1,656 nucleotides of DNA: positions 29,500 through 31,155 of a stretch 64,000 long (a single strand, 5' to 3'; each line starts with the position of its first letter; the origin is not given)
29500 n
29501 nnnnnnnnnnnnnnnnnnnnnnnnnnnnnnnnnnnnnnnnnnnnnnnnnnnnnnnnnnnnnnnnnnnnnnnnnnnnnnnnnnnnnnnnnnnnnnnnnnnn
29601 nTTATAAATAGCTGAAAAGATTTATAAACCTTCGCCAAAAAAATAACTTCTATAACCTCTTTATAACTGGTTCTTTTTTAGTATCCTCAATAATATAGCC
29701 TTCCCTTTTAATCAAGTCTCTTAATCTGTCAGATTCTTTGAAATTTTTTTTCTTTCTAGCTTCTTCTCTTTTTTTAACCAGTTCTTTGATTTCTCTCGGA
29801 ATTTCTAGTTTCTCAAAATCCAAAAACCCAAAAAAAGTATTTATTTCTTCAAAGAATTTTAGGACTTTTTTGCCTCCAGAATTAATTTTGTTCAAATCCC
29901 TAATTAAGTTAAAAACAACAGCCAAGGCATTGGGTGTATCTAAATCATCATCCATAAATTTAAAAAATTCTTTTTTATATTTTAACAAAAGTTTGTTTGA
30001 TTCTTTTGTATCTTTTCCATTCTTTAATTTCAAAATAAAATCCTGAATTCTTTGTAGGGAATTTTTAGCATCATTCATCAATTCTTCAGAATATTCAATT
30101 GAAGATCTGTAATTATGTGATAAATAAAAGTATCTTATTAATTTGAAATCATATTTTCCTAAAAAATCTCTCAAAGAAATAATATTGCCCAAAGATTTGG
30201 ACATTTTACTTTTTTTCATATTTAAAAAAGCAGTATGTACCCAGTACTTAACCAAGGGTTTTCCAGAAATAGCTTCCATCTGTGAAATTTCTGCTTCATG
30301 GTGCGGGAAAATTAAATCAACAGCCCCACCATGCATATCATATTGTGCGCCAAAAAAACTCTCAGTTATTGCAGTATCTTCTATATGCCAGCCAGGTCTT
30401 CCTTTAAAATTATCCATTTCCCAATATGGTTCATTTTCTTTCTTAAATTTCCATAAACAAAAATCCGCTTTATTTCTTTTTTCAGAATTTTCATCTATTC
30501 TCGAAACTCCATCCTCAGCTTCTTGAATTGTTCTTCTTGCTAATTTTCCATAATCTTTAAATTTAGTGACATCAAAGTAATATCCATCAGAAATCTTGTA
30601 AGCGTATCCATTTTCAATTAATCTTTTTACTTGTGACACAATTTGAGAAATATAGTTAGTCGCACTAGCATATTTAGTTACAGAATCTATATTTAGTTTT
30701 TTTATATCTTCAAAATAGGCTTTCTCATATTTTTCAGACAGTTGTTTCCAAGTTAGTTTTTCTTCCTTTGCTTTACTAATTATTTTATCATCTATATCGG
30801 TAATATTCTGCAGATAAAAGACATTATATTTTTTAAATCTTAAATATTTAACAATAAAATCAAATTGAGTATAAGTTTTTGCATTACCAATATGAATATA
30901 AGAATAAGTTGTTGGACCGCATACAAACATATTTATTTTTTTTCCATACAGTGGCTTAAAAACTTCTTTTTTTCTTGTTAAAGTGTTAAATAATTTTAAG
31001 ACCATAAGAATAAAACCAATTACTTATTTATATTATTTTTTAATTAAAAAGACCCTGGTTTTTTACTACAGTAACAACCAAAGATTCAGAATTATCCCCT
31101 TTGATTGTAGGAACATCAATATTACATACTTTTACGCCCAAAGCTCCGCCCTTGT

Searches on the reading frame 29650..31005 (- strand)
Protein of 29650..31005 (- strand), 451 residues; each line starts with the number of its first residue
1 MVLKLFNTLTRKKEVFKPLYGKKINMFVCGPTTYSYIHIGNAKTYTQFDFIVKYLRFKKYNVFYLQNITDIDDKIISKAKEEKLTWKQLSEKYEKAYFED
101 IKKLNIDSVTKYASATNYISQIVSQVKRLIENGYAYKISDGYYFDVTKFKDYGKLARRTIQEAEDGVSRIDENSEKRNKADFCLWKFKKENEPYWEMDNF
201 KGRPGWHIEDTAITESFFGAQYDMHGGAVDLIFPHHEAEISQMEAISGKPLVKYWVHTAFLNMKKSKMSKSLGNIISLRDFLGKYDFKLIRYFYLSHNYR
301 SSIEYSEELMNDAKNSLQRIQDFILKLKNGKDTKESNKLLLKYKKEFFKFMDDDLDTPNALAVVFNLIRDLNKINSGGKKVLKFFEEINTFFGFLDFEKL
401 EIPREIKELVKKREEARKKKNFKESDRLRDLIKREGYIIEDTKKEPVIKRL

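Call 17: search_protein_families(library=pfam, proteins=[window:29650-31005:-], max_evalue=0.00001)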
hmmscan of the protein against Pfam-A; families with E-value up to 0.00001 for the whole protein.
window:29650-31005:- (451 aa): 5 families
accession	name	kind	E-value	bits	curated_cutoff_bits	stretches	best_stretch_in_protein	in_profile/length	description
PF01406.26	tRNA-synt_1e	-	1.8e-106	356.4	27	1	16-314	2-300/301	tRNA synthetases class I (C) catalytic domain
PF09334.17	tRNA-synt_1g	-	5.5e-16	58.8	20.1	2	36-147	13-125/391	tRNA synthetases class I (M)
PF09190.17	DALR_2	-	1.4e-08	35.6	22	1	347-381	2-39/57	DALR domain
PF23493.1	CysS_C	-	4.5e-06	27.1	23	1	401-445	3-47/51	Cysteinyl-tRNA ligase anticodon binding domain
PF01921.24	tRNA-synt_1f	-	4.8e-06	26.2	27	0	259-333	274-347/360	tRNA synthetases class I (K)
